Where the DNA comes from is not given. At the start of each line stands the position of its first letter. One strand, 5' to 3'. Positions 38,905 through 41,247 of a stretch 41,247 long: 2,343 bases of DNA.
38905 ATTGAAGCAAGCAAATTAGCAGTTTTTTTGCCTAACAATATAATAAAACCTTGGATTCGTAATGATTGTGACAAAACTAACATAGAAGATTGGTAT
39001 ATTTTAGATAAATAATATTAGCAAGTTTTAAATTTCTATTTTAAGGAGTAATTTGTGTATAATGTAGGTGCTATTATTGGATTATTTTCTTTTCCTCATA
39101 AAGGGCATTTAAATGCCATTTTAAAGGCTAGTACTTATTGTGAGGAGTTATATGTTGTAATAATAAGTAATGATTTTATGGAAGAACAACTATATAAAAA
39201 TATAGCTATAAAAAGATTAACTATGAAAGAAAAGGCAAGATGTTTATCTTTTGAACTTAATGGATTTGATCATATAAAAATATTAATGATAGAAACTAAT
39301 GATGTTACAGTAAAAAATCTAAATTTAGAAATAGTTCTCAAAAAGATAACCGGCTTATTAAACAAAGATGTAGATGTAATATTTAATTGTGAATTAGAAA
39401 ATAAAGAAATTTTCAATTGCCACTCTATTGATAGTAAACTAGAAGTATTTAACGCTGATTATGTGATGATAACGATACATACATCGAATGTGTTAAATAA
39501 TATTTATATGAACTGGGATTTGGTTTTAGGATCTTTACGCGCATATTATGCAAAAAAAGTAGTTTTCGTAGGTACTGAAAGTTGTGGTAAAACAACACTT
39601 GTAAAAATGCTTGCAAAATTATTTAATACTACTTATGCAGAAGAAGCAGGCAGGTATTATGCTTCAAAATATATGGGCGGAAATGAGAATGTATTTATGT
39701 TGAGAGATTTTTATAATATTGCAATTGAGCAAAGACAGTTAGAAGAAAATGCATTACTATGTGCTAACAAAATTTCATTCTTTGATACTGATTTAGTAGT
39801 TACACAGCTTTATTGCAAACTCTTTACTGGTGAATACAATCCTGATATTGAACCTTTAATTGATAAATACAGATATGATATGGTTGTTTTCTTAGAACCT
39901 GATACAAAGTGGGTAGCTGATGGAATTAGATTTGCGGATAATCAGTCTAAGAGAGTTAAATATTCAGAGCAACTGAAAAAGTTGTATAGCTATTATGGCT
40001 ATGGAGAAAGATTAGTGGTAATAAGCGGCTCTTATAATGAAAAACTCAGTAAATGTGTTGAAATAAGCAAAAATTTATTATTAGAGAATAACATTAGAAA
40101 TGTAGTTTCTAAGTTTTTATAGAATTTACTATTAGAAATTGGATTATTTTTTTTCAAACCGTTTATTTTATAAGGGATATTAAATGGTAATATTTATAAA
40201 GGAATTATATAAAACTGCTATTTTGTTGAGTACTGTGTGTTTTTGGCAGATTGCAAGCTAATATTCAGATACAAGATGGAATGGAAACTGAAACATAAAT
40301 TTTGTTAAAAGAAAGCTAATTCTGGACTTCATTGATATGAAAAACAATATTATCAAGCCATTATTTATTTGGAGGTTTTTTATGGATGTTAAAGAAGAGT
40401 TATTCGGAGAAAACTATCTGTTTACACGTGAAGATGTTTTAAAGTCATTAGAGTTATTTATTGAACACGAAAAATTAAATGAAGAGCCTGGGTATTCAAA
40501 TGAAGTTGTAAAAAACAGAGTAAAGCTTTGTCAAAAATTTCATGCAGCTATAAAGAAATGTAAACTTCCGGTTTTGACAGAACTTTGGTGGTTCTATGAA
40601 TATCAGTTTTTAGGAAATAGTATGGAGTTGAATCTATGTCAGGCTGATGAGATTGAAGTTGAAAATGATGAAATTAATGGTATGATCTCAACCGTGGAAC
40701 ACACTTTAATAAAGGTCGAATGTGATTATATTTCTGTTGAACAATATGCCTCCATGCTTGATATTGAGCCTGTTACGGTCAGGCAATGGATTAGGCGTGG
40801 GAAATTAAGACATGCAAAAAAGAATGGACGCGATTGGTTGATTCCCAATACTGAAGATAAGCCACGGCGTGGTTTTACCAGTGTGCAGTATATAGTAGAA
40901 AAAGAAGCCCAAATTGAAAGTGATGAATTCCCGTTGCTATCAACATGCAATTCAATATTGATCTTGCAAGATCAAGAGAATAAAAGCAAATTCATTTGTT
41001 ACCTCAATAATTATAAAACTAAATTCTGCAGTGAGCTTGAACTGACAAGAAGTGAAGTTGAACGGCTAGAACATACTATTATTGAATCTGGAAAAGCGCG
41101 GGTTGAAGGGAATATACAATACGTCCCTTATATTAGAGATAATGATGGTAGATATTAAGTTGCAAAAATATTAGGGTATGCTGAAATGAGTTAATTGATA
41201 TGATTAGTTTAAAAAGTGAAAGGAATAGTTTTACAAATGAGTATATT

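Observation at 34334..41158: Five-gene cassette (PncC-like deamidase, 2TM protein, 877-aa adenosine-deaminase-fold protein, minimal radical SAM, NadR-like NMNAT/kinase): candidate undescribed nucleotide-targeting system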

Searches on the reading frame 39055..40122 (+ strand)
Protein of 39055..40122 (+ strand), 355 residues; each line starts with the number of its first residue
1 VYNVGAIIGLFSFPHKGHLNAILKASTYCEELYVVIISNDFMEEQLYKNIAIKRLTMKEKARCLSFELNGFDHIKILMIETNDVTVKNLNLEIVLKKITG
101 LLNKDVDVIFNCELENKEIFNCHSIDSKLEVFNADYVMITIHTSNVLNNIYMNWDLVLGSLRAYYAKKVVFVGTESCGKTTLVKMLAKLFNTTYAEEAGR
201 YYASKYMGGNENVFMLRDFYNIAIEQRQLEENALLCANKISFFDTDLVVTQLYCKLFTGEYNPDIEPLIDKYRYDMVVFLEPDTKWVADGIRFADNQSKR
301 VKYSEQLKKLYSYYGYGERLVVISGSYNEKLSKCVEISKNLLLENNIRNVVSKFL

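Call 4: search_protein_families(library=pfam, proteins=[window:39055-40122:+], max_evalue=0.1)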
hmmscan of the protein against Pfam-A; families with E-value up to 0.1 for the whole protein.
window:39055-40122:+ (355 aa): 15 families
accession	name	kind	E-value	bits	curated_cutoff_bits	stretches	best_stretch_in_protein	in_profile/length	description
PF13521.12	AAA_28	-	5.6e-32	111.6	27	1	168-330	1-164/164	AAA domain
PF01467.32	CTP_transf_like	-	0.00031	21.4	21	1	8-62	3-58/133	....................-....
PF00910.28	RNA_helicase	-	0.0015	19.5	21.5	1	169-225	1-64/105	RNA helicase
PF13175.12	AAA_15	-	0.0018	18.4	32.1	1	168-217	25-55/374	AAA ATPase domain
PF00005.33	ABC_tran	-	0.0055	17.8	25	1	161-192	6-37/137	ABC transporter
PF00503.26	G-alpha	-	0.0055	16.3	48.8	1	167-202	20-57/333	G-protein alpha subunit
PF00004.35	AAA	-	0.0057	17.5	21.2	1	169-211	1-43/131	ATPase family associated with various cellular activities (AAA)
PF01637.24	ATPase_2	-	0.013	15.7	33.2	1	170-238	24-91/225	ATPase domain predominantly from Archaea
PF10662.15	PduV-EutP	-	0.015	15.6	21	1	167-188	2-23/143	Ethanolamine utilisation - propanediol utilisation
PF01712.25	dNK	-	0.016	15.4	27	1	173-220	5-46/203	Deoxynucleoside kinase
PF13173.12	AAA_14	-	0.023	15.1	27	0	169-191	5-27/129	AAA domain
PF09061.11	Stirrup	-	0.056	14.1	26.6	0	178-200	51-73/79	Stirrup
PF08477.19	Roc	-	0.063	13.9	27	0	168-205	1-39/119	Ras of Complex, Roc, domain of DAPkinase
PF13238.12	AAA_18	-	0.083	13.8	29.4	0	169-259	1-87/128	AAA domain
PF17039.10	Glyco_tran_10_N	-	0.098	13.6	28.7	0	107-194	20-96/109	Fucosyltransferase, N-terminal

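Call 5: search_protein_families(library=padloc, proteins=[window:39055-40122:+], max_evalue=0.1)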
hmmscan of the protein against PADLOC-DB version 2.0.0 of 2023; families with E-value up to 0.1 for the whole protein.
window:39055-40122:+ (355 aa): 3 families
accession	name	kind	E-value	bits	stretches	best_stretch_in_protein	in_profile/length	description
PDLC02911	VakA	-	0.00013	20.5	1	167-195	3-31/163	-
PDLC02979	AriA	-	0.00035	18.5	1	168-219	25-58/373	-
PDLC04140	mad8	-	0.0056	14.2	1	169-333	30-126/314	mads_8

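Call 6: search_protein_families(library=ncbifam, proteins=[window:39055-40122:+], max_evalue=0.1)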
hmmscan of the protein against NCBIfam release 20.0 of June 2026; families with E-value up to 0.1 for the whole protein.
window:39055-40122:+ (355 aa): 19 families
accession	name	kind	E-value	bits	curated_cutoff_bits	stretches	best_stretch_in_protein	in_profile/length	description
NF005988.0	PRK08099.1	equivalog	6.9e-65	219.8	201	1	2-345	64-409/411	multifunctional transcriptional regulator/nicotinamide-nucleotide adenylyltransferase/ribosylnicotinamide kinase NadR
TIGR01526.1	nadR_NMN_Atrans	equivalog_domain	1e-52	179.4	341.15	1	3-330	2-324/325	nicotinamide-nucleotide adenylyltransferase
TIGR00125.1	cyt_tran_rel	domain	5.2e-06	26.6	27.7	1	4-44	1-41/65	adenylyltransferase/cytidyltransferase family protein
TIGR00231.1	small_GTP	domain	0.0056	16.5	42.5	1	166-204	3-43/164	GTP-binding protein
TIGR01510.1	coaD_prev_kdtB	equivalog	0.0069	16.4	103.3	1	9-50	6-46/155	pantetheine-phosphate adenylyltransferase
TIGR02528.1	EutP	subfamily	0.0077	16.5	138.35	1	167-188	1-22/142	EutP/PduV family microcompartment system protein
NF008233.0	PRK11000.1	equivalog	0.0092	14.8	568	1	168-193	31-56/369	maltose/maltodextrin ABC transporter ATP-binding protein MalK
TIGR00390.1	hslU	equivalog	0.012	14.6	362.45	1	166-226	47-107/441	ATP-dependent protease ATPase subunit HslU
NF001985.0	PRK00777.1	subfamily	0.014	15.4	104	1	7-56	9-56/157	pantetheine-phosphate adenylyltransferase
NF003069.1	PRK03992.1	subfamily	0.018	14.2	500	1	167-226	166-223/379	proteasome-activating nucleotidase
NF002243.0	PRK01153.1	subfamily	0.027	14.1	127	1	6-93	4-87/175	nicotinamide-nucleotide adenylyltransferase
NF047747.1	PrtsmActNtasePan2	equivalog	0.03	13.5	700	1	169-227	188-244/397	proteasome-activating nucleotidase Pan2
TIGR01242.2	TIGR01242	subfamily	0.034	13.1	500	1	167-225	149-205/362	proteasome-activating nucleotidase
NF041124.1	CoaD_Thcocales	equivalog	0.039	13.9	290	1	7-82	9-83/156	phosphopantetheine adenylyltransferase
TIGR01186.1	proV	subfamily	0.039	13.1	326.6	1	168-193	21-46/363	betaine/proline/choline family ABC transporter ATP-binding protein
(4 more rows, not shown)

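Call 22: search_protein_families(library=phrogs, proteins=[window:39055-40122:+], max_evalue=0.01)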
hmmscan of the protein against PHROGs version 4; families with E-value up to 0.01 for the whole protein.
window:39055-40122:+ (355 aa): 2 families
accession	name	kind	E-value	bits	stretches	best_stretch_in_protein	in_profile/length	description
phrog_3462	-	moron, auxiliary metabolic gene and host takeover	1.8e-70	238.9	1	3-343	3-342/346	nicotinamide-nucleotide adenylyltransferase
phrog_2107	-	other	2.6e-07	31.5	1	167-336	4-189/201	thymidylate kinase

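Call 25: find_related_loci(query=window:39055-40122:+, collection=viral_contigs, flank=8000)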
Query window:39055-40122:+ (355 aa) in viral_contigs; peptide patterns used: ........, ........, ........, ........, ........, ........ (x = any residue, [..] = any of these).
22 stretches matched a pattern, but none encodes a relative of the query by tblastn (E <= 1e-3).

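Call 28: search_dna_similar(query=window:39055-40122:+, collection=phages, mode=protein, max_rows=25)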
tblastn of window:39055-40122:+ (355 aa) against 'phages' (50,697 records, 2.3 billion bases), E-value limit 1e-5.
Records with a match: 430; places in all: 431; records where one place covers at least 80% of the query: 402.
Best place of each record, by identity: <60% 430.
By first word of the organism name: Salmonella 173; Klebsiella 47; Escherichia 37; Enterococcus 27; Bacillus 24; Vibrio 20; Prevotella 15; Erwinia 14; Aeromonas 10; Cronobacter 9; and 21 more.
By host as written in the record: - 52; Salmonella enterica subsp. enterica serovar Enteritidis PT1 37; Klebsiella pneumoniae 23; Prevotella sp. 15; Salmonella enterica subsp. enterica 14; Salmonella sp. 13; Salmonella enterica subsp. enterica serovar Enteritidis 12; Salmonella enterica subsp. enterica serovar Typhimurium 11; and 123 more.
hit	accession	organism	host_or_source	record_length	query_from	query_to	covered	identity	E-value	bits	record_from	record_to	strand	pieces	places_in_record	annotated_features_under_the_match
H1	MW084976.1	Bacillus phage Kirov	Bacillus cereus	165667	4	342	95%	35.6%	8e-49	181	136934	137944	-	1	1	nicotinamide-nucleotide adenylyltransferase/ribosylnicotinamide kinase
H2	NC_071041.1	Bacillus phage Kirov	Bacillus cereus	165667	4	342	95%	35.6%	8e-49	181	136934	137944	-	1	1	nicotinamide-nucleotide adenylyltransferase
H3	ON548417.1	Bacillus phage vB_BanS-Thrax1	Bacillus anthracis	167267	4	342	95%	35.6%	3e-46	174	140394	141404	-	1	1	nicotinamide-nucleotide adenylyltransferase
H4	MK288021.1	Bacillus phage pW2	Bacillus cereus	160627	4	342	95%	34.7%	3e-46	174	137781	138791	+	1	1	multifunctional transcriptional regulator/nicotinamide-nucleotide ...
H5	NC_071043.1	Bacillus phage pW2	Bacillus cereus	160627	4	342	95%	34.7%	3e-46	174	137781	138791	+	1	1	nicotinamide-nucleotide adenylyltransferase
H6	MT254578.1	Bacillus phage Izhevsk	Bacillus cereus VKM B-370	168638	4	342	95%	33.7%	2e-49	183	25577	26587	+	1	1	NadR type nicotinamide-nucleotide adenylyltransferase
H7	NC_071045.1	Bacillus phage Izhevsk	Bacillus cereus VKM B-370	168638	4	342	95%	33.7%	2e-49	183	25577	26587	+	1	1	nicotinamide-nucleotide adenylyltransferase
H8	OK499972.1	Bacillus phage vB_BanS_Chewbecca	Bacillus anthracis Sterne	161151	4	342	95%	33.6%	2e-46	174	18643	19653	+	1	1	hypothetical protein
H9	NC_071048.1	Bacillus phage vB_BanS_Chewbecca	Bacillus anthracis Sterne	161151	4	342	95%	33.6%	2e-46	174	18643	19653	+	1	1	nicotinamide-nucleotide adenylyltransferase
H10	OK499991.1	Bacillus phage vB_BanS_Sophrita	Bacillus anthracis Sterne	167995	4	342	95%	33.6%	9e-49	181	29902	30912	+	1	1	hypothetical protein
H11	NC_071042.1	Bacillus phage vB_BanS_Sophrita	Bacillus anthracis Sterne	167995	4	342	95%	33.6%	9e-49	181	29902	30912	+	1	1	nicotinamide-nucleotide adenylyltransferase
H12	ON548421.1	Bacillus phage vB_BanS-Thrax5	Bacillus anthracis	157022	4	342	95%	33.6%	5e-47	176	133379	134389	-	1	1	nicotinamide-nucleotide adenylyltransferase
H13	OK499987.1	Bacillus phage vB_BanS_MrDarsey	Bacillus anthracis Sterne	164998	4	342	95%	33.3%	6e-46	173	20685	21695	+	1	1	nicotinamide-nucleotide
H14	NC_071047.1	Bacillus phage vB_BanS_MrDarsey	Bacillus anthracis Sterne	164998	4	342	95%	33.3%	6e-46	173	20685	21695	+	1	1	nicotinamide-nucleotide adenylyltransferase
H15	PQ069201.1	Bacillus phage C30-3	Bacillus sp. C30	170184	4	342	95%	33.0%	9e-48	178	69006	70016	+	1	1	record has no annotation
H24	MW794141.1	Vibrio phage ICP1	rice water stool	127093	5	342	95%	32.8%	7e-44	167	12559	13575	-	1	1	hypothetical protein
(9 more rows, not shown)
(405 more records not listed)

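Call 30: get_annotated_region(hit=H2, flank=6000)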
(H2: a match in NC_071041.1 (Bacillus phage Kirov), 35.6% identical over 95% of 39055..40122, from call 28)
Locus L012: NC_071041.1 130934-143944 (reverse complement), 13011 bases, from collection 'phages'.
description: Bacillus phage Kirov, complete genome.
organism: Bacillus phage Kirov (NCBI taxid 2783539)
taxonomy: Viruses; Duplodnaviria; Heunggongvirae; Uroviricota; Caudoviricetes; Andregratiavirinae; Kirovvirus; Kirovvirus kirov
host: Bacillus cereus; source: soil; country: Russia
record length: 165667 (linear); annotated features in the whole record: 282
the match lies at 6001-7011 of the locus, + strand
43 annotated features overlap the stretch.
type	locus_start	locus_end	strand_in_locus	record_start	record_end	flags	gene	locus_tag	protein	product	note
CDS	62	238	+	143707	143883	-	-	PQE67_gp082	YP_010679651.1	hypothetical protein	-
CDS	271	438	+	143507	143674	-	-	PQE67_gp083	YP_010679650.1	hypothetical protein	-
CDS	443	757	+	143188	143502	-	-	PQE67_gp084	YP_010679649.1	hypothetical protein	-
CDS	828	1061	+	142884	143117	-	-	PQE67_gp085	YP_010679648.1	hypothetical protein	-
CDS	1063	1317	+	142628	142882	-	-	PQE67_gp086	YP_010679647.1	hypothetical protein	-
CDS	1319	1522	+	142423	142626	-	-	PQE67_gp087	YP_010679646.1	hypothetical protein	-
CDS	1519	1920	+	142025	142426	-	-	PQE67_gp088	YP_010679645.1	hypothetical protein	-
CDS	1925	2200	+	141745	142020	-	-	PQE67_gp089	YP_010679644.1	signal peptide-containing lipoprotein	-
CDS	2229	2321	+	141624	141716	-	-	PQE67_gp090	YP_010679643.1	hypothetical protein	-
CDS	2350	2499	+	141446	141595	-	-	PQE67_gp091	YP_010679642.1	putative holliday junction DNA helicase RuvA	-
CDS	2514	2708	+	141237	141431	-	-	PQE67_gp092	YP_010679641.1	hypothetical protein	-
CDS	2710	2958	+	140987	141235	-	-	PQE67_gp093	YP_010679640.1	hypothetical protein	-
CDS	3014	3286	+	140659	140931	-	-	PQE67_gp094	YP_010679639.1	putative translation elongation factor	-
CDS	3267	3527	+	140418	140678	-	-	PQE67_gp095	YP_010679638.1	hypothetical protein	-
CDS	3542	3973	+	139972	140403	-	-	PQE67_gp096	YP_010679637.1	methyltransferase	-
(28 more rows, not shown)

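Call 31: get_annotated_region(hit=H24, flank=5000)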
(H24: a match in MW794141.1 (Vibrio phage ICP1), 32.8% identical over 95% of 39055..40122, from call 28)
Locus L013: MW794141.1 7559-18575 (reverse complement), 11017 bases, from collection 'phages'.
description: Vibrio phage ICP1 isolate 1992_Ind_M4, complete genome.
organism: Vibrio phage ICP1 (NCBI taxid 979525)
taxonomy: Viruses; Duplodnaviria; Heunggongvirae; Uroviricota; Caudoviricetes; Mohonavirus; Mohonavirus ICP1
host: -; source: rice water stool; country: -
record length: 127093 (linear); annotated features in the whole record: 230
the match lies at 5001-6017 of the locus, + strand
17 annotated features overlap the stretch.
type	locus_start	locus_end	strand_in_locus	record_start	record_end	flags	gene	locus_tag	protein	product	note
CDS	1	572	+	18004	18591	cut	-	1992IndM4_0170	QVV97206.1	hypothetical protein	Annotated with Prodigal v2.6.3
CDS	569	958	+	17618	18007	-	-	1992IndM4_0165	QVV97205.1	hypothetical protein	Annotated with Prodigal v2.6.3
CDS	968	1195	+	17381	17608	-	-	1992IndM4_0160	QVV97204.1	hypothetical protein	Previously called: GP30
CDS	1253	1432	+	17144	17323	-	-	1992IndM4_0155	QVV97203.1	hypothetical protein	Previously called: GP29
CDS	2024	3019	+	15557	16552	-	-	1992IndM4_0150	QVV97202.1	putative homing endonuclease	Previously called: GP28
CDS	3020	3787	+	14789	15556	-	-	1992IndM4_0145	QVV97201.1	hypothetical protein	Annotated with Prodigal v2.6.3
CDS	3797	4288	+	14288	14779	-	-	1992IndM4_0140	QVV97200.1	hypothetical protein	Annotated with Prodigal v2.6.3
CDS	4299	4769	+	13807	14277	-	-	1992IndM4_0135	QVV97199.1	hypothetical protein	Annotated with Prodigal v2.6.3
CDS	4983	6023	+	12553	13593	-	-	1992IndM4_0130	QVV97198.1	hypothetical protein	Annotated with Prodigal v2.6.3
CDS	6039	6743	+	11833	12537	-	-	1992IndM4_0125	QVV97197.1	hypothetical protein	Annotated with Prodigal v2.6.3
CDS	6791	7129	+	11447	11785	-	-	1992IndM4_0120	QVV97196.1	hypothetical protein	Annotated with Prodigal v2.6.3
CDS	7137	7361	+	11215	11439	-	-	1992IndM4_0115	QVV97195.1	hypothetical protein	Annotated with Prodigal v2.6.3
CDS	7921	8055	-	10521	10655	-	-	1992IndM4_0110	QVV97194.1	hypothetical protein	Previously called: GP25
CDS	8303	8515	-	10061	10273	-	-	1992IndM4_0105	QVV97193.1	hypothetical protein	Previously called: GP24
CDS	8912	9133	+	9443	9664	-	-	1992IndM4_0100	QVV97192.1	hypothetical protein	Previously called: GP22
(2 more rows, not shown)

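Call 75: search_solved_structures(query=window:39055-40122:+, max_evalue=0.001, show_alignments=1)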
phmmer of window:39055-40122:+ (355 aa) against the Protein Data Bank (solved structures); distinct sequences matched with E-value up to 0.001: 4.
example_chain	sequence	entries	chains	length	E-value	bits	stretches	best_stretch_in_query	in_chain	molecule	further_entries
9x6f_A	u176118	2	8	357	4.3e-46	160.9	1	2-336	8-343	Nicotinamide-nucleotide adenylyltransferase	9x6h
8x7f_A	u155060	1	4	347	2.5e-42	148.5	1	4-343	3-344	Trifunctional NAD biosynthesis/regulator protein NadR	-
1lw7_A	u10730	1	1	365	3.2e-40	141.6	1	3-347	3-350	TRANSCRIPTIONAL REGULATOR NADR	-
6gye_A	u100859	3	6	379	1.8e-22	83.2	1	3-325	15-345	Nicotinamide-nucleotide adenylyltransferase NadR family / Ribosylnicotinamide kinase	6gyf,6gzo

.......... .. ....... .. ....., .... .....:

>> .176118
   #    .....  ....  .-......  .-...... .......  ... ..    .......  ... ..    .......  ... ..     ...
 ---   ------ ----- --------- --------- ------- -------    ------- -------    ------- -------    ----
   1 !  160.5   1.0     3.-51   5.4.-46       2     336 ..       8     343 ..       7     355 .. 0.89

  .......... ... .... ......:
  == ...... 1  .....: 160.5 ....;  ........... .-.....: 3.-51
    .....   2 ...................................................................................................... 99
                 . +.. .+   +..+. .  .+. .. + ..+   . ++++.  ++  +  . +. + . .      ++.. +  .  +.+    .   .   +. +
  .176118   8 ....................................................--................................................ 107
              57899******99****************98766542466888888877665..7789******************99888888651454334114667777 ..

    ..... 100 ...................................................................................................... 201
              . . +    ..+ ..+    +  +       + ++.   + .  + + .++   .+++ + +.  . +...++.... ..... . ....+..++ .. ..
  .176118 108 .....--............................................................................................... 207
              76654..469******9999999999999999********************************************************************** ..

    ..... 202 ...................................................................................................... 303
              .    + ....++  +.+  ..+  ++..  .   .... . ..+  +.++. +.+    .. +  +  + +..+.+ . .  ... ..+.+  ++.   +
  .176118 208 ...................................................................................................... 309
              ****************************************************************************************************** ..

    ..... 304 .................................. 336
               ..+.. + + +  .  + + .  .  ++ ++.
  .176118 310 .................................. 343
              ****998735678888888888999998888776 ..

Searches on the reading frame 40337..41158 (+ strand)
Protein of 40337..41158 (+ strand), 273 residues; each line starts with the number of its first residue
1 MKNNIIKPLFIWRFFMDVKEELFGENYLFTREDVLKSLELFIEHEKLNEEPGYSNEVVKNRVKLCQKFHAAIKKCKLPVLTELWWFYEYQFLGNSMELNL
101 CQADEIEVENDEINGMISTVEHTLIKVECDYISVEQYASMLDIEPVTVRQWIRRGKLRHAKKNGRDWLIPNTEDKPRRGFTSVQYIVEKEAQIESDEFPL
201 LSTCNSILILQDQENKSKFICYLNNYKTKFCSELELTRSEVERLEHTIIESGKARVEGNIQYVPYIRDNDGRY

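Call 4: search_protein_families(library=pfam, proteins=[window:40337-41158:+], max_evalue=0.1)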
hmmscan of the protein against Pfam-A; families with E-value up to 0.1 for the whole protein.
window:40337-41158:+ (273 aa): 3 families
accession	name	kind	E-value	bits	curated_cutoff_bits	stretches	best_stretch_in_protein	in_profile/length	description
PF12728.13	HTH_17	-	3e-09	37.4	27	1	131-170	1-39/51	Helix-turn-helix domain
PF21531.3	Rv2175c_wHTH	-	0.051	14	27.1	1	128-164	12-48/57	DNA-binding protein Rv2175c, wHTH domain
PF13411.12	MerR_1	-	0.085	13.4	21.6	0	133-165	2-33/69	MerR HTH family regulatory protein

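Call 5: search_protein_families(library=padloc, proteins=[window:40337-41158:+], max_evalue=0.1)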
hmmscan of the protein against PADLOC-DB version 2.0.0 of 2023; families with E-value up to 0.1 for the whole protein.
window:40337-41158:+ (273 aa): 1 family
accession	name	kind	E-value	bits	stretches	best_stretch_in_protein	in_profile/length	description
PDLC03348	MTase_II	-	0.022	11.2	1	128-169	7-48/727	Type II methyltransferase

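Call 6: search_protein_families(library=ncbifam, proteins=[window:40337-41158:+], max_evalue=0.1)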
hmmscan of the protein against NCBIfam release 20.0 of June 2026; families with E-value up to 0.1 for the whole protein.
window:40337-41158:+ (273 aa): 3 families
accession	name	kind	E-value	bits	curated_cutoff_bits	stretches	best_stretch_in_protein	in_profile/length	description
TIGR01764.1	excise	domain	3.9e-07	30.3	28.8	1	131-173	1-42/49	excisionase family DNA-binding protein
NF005385.0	PRK06930.1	subfamily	0.043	13.5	136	0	128-162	127-161/170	positive control sigma-like factor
NF033787.1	HTH_BldC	subfamily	0.051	13.4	77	1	134-159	5-30/49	BldC family transcriptional regulator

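Call 22: search_protein_families(library=phrogs, proteins=[window:40337-41158:+], max_evalue=0.01)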
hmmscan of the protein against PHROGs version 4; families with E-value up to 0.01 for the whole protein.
window:40337-41158:+ (273 aa): 9 families
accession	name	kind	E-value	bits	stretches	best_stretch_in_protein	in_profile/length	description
phrog_10045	-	DNA, RNA and nucleotide metabolism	8.3e-08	33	1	122-173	11-62/74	HTH DNA binding protein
phrog_6401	-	DNA, RNA and nucleotide metabolism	1.2e-07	32.5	1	129-171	7-49/64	DNA binding protein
phrog_2907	-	integration and excision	8.7e-06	27.1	1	131-165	6-40/117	excisionase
phrog_575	-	integration and excision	5.6e-05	24.2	1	125-163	7-45/71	Cox-like excisionase and repressor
phrog_16651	-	unknown function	0.00051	20.2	1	103-170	260-332/339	-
phrog_2655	-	integration and excision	0.00064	20.4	1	103-182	86-168/181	excisionase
phrog_66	-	integration and excision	0.00076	20.2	1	119-169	81-131/412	excisionase and transcriptional regulator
phrog_2474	-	transcription regulation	0.0014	19.5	1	131-164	48-81/118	MerR-like transcriptional regulator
phrog_9834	-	integration and excision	0.0027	18.9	1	107-165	3-61/86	excisionase and transcriptional regulator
